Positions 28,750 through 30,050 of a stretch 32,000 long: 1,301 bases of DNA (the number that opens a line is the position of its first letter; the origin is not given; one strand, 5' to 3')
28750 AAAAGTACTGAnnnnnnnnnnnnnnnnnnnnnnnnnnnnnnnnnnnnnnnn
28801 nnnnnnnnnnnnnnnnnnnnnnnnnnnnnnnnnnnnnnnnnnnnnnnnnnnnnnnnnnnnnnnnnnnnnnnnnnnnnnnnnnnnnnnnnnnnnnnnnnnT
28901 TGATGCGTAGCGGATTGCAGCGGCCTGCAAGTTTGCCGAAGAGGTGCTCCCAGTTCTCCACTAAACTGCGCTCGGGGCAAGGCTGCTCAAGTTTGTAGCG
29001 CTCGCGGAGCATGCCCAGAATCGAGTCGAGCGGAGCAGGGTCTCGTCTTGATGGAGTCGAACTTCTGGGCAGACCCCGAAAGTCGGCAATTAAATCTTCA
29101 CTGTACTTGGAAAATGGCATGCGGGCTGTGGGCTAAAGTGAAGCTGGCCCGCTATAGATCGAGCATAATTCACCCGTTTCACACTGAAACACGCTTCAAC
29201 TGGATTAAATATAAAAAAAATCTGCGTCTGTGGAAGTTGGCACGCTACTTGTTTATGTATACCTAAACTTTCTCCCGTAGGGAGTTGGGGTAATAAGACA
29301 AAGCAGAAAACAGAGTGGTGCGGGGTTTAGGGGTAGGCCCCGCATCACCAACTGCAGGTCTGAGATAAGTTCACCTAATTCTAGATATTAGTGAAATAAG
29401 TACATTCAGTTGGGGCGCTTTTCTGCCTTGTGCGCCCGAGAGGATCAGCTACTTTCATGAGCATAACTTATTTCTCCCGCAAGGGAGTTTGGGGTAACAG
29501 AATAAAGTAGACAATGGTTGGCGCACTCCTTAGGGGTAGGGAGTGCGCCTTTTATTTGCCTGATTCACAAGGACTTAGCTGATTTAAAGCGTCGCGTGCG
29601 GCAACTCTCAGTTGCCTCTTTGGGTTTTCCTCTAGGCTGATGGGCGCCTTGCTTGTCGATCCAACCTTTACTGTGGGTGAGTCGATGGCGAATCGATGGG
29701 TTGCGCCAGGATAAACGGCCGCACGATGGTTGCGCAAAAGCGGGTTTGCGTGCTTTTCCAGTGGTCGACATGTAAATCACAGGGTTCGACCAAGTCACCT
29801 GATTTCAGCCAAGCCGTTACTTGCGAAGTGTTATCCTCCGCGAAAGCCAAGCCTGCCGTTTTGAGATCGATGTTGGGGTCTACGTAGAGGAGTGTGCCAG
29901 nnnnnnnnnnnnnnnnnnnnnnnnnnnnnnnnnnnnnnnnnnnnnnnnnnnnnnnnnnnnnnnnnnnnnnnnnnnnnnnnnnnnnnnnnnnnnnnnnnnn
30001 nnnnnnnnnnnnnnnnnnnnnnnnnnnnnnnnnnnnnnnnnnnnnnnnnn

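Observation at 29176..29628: Tandem two-module structured RNA with a conserved G-rich loop, compensatory stems and a sigma-54-type promoter, in the largest intergenic gap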

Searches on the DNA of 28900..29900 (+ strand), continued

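Call 36: search_with_rna_model(model_id=R1, sources=[window, L009, L010, L011, L013, L014, L015, L016, L017, L018, L019, L020, L021, L022, L023, L024, L025, L027, L028, L029, L030, L032, L034, L035, L036, L037, L038, L040, L041, L042, L043, L044, L045, L046, L047, L048, L049, L050, L051, L052, L053, L054, L055, L056, L057, L058, L059, L060, L061, L062, L063, L064, L066, L067, L068, L069, L070, L071, L072, L073, L074, L075, L076, L077], max_evalue=0.000001, make_alignment=true)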
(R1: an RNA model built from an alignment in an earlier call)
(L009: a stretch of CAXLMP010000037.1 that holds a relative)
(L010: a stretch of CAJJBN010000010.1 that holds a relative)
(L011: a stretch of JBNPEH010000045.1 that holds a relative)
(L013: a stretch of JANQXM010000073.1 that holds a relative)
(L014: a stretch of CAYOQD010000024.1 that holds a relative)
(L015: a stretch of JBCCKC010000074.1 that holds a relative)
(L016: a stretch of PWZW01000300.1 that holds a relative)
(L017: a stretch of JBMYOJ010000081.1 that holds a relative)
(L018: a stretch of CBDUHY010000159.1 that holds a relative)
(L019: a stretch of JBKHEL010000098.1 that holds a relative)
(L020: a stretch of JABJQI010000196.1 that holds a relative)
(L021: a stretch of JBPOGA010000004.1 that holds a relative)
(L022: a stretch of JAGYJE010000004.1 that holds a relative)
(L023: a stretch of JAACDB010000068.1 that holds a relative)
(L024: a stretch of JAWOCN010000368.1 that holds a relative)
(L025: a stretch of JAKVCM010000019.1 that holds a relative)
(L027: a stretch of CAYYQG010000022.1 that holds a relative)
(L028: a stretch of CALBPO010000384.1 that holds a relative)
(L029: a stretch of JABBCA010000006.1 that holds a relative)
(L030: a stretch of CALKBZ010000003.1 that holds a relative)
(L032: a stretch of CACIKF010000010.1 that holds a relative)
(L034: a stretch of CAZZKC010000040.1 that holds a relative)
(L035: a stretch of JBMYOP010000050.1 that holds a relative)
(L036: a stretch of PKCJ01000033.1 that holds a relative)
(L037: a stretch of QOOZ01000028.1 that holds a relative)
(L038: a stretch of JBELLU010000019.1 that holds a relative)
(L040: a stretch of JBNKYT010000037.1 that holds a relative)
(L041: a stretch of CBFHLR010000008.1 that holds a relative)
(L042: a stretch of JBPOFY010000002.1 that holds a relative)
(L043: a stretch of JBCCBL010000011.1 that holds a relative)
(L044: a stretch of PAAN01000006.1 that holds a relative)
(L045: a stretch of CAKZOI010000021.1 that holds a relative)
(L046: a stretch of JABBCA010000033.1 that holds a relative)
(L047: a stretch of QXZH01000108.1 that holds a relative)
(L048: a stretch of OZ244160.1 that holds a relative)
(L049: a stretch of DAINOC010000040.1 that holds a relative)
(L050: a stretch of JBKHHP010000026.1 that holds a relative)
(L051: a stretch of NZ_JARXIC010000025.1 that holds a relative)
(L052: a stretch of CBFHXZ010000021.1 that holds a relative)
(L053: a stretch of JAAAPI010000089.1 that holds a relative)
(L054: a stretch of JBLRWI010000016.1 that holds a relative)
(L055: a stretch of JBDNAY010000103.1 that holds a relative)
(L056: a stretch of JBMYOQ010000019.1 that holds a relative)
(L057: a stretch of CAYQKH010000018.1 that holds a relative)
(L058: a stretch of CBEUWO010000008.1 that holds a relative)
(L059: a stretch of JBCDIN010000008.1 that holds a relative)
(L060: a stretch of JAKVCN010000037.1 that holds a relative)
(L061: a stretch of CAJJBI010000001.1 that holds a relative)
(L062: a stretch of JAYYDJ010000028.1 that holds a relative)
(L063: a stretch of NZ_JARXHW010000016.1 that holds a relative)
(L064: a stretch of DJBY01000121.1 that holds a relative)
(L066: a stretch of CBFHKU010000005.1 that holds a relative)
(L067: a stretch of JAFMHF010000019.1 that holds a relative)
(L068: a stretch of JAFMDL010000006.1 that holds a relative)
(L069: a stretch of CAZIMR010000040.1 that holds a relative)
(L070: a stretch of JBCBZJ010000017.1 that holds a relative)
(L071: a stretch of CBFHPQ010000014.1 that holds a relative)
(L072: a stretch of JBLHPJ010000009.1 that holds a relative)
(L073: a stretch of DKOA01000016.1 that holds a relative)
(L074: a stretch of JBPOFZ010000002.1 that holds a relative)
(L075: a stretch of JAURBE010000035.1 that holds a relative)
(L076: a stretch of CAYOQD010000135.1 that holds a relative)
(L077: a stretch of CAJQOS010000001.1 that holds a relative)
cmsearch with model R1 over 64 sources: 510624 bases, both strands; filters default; matches with E-value up to 0.000001: 126.
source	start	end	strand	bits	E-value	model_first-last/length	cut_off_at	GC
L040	2112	2203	-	113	7.2e-26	1-92/92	no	0.46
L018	3826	3917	+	112.9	7.3e-26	1-92/92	no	0.47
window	29470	29561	+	112.9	7.3e-26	1-92/92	no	0.49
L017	1020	1111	-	112.8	7.9e-26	1-92/92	no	0.5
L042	4489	4580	-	112.5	9.2e-26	1-92/92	no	0.46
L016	5175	5266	-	112.4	9.8e-26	1-92/92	no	0.5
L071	6656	6747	+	112.3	1e-25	1-92/92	no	0.46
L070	4107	4198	+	112.1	1.2e-25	1-92/92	no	0.49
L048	7534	7625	-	112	1.2e-25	1-92/92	no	0.49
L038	6156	6247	+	111.2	2.1e-25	1-92/92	no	0.51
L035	5680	5771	-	111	2.3e-25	1-92/92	no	0.5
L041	5717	5808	-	110.7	2.8e-25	1-92/92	no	0.51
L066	1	92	+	110.4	3.3e-25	1-92/92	no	0.5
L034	1904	1995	+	109.8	4.6e-25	1-92/92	no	0.47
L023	1523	1614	-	109.8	4.7e-25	1-92/92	no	0.51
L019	3684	3774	+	109.2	6.8e-25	1-92/92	no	0.51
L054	6641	6731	-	109.1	7e-25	1-92/92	no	0.48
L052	6544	6635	+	108.2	1.2e-24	1-92/92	no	0.51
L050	5362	5454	-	108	1.3e-24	1-92/92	no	0.47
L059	5001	5091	-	107.3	2e-24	1-92/92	no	0.49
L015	3801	3891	+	106.7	3e-24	1-92/92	no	0.52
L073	4455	4545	-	106.1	4.1e-24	1-92/92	no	0.49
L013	3453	3543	-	105.5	6e-24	1-92/92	no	0.46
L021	5475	5566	+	105.2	7.2e-24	1-92/92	no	0.46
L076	289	405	+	104.9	8.3e-24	1-92/92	no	0.46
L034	1725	1815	+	104.9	8.5e-24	1-92/92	no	0.48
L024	2439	2551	-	104.8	8.9e-24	1-92/92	no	0.49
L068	1156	1271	-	104.3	1.2e-23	1-92/92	no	0.47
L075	6328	6443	+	104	1.4e-23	1-92/92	no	0.47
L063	4100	4210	+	103.7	1.7e-23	1-92/92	no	0.5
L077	2881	2996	+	103.6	1.9e-23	1-92/92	no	0.47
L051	1197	1308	-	103.5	1.9e-23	1-92/92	no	0.48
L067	4215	4329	-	103.4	2e-23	1-92/92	no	0.46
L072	2574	2688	-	103.4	2e-23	1-92/92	no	0.47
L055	4912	5000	-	103.3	2.2e-23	1-92/92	no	0.47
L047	3089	3209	-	102.9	2.8e-23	1-92/92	no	0.45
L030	4032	4146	+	102.3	3.9e-23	1-92/92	no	0.46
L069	1800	1914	-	102.3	3.9e-23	1-92/92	no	0.47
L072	2908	3024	-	102.1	4.4e-23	1-92/92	no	0.46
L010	1222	1336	-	101.8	5.2e-23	1-92/92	no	0.46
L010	697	811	-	101.8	5.3e-23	1-92/92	no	0.47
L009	3180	3294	+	101.8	5.3e-23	1-92/92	no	0.46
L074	5267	5356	+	101.8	5.3e-23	1-92/92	no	0.47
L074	5777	5866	+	101.8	5.3e-23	1-92/92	no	0.47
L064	6168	6282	-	101.8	5.3e-23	1-92/92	no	0.47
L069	1223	1337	-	101.5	6.2e-23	1-92/92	no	0.46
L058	5122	5238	+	101.4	6.6e-23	1-92/92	no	0.48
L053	3936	4048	-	101.3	7.1e-23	1-92/92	no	0.5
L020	3616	3730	-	101.2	7.6e-23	1-92/92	no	0.46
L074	5521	5610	+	101.2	7.7e-23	1-92/92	no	0.46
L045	6927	7016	+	101.1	7.8e-23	1-92/92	no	0.48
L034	1496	1586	+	101.1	8e-23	1-92/92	no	0.46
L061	6978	7101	+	101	8.4e-23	1-92/92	no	0.44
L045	6571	6661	+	100.9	9e-23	1-92/92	no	0.46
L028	3124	3246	+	100.8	9.3e-23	1-92/92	no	0.43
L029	7642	7731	+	100.8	9.5e-23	1-92/92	no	0.48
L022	6494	6606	+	100.8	9.7e-23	1-92/92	no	0.51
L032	3505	3627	-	100.4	1.2e-22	1-92/92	no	0.46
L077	3212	3326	+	100.4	1.2e-22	1-92/92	no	0.46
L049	1326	1413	+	100.3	1.2e-22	1-92/92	no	0.52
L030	3512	3626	+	100.3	1.3e-22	1-92/92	no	0.45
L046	5604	5693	+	100.1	1.4e-22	1-92/92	no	0.49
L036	2954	3074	-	100.1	1.4e-22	1-92/92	no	0.45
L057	901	992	+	99.8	1.7e-22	1-92/92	no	0.46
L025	1507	1629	+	99.7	1.9e-22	1-92/92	no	0.46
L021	5798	5887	+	99.6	2e-22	1-92/92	no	0.47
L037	7327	7447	-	99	2.7e-22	1-92/92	no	0.46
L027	3797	3886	-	96.6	1.1e-21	1-92/92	no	0.56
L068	1413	1531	-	95.8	1.8e-21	1-92/92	no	0.44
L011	3582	3672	-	93.8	6.1e-21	1-92/92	no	0.55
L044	5571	5662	+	93.5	7.2e-21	1-92/92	no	0.36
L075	6067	6185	+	92.4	1.4e-20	1-92/92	no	0.45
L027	3961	4055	-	89.8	6.4e-20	1-92/92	no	0.52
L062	3674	3764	-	83.7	2.3e-18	1-92/92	no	0.4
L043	5542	5633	+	83.2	3e-18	1-92/92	no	0.45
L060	1976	2068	-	82.5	4.6e-18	1-92/92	no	0.39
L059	5225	5317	-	81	1.2e-17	1-92/92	no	0.49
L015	3573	3665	+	80.6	1.4e-17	1-92/92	no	0.51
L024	2669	2759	-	79.1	3.5e-17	1-92/92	no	0.55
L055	5267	5357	-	78.9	3.9e-17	1-92/92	no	0.41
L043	5846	5940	+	78.7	4.3e-17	1-92/92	no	0.48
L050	5579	5671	-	78.4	5.1e-17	1-92/92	no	0.52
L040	2295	2387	-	77.1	1.2e-16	1-92/92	no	0.52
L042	4695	4787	-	77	1.2e-16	1-92/92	no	0.49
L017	1228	1320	-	76.6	1.6e-16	1-92/92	no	0.48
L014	3516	3610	+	76.6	1.6e-16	1-72/92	3'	0.45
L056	7815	7908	-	76.5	1.6e-16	1-92/92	no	0.46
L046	5216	5308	+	75.9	2.3e-16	1-92/92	no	0.51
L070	3898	3990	+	75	3.8e-16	1-92/92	no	0.48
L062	3863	3955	-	74.2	6.2e-16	1-92/92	no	0.47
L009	2998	3093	+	74.2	6.3e-16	1-92/92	no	0.5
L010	1426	1521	-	73.6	8.9e-16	1-92/92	no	0.48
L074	5061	5153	+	73.5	9.3e-16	1-92/92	no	0.48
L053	4177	4268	-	73.4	9.8e-16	1-92/92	no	0.5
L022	6293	6385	+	73.4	1e-15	1-92/92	no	0.53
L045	6345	6437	+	73.3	1.1e-15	1-92/92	no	0.49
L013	3659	3751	-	73.1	1.2e-15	1-92/92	no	0.47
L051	1421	1513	-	73.1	1.2e-15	1-92/92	no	0.51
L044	5377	5467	+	73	1.3e-15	1-92/92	no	0.49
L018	3619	3711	+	72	2.2e-15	1-92/92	no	0.54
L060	2163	2253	-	72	2.4e-15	1-92/92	no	0.48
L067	4418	4513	-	70.7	4.9e-15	1-92/92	no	0.5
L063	3894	3986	+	70.7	5.1e-15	1-92/92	no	0.49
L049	1131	1222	+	68.3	2e-14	1-92/92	no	0.52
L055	5616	5708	-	68.1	2.4e-14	1-92/92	no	0.53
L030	3337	3424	+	66.8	5e-14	1-92/92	no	0.47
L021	5149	5242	+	65.2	1.3e-13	1-92/92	no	0.46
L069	2005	2099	-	64.6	1.8e-13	1-92/92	no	0.43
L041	5091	5186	-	63.9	2.8e-13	1-92/92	no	0.47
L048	6857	6952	-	63.9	2.8e-13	1-92/92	no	0.47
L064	6371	6465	-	63.5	3.5e-13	1-92/92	no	0.49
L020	3818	3912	-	61.6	1.1e-12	1-92/92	no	0.46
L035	5052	5147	-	61.2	1.3e-12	1-92/92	no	0.47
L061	6773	6865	+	60.9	1.6e-12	1-92/92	no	0.49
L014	3328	3425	+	59.5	3.6e-12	1-92/92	no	0.5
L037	7559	7652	-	58.8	5.5e-12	1-92/92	no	0.48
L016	5910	5999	-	58.6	6.4e-12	1-92/92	no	0.47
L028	2917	3011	+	57.2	1.4e-11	1-92/92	no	0.44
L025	1302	1396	+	56.6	2.1e-11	1-92/92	no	0.44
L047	3322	3415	-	56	2.9e-11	1-92/92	no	0.49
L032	3737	3831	-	54.2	8.5e-11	1-92/92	no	0.45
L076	118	163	+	53.8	1.1e-10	35-80/92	no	0.52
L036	3183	3276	-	49.2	1.6e-09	1-92/92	no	0.5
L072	3114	3214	-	41.8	1.3e-07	1-92/92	no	0.47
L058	4938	5032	+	40.2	3.3e-07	1-92/92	no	0.45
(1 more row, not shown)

Alignment A4: 126 matches aligned to the model, 140 columns, each read 5' to 3' on its own strand. Consensus structure (alignment columns), stored with it:
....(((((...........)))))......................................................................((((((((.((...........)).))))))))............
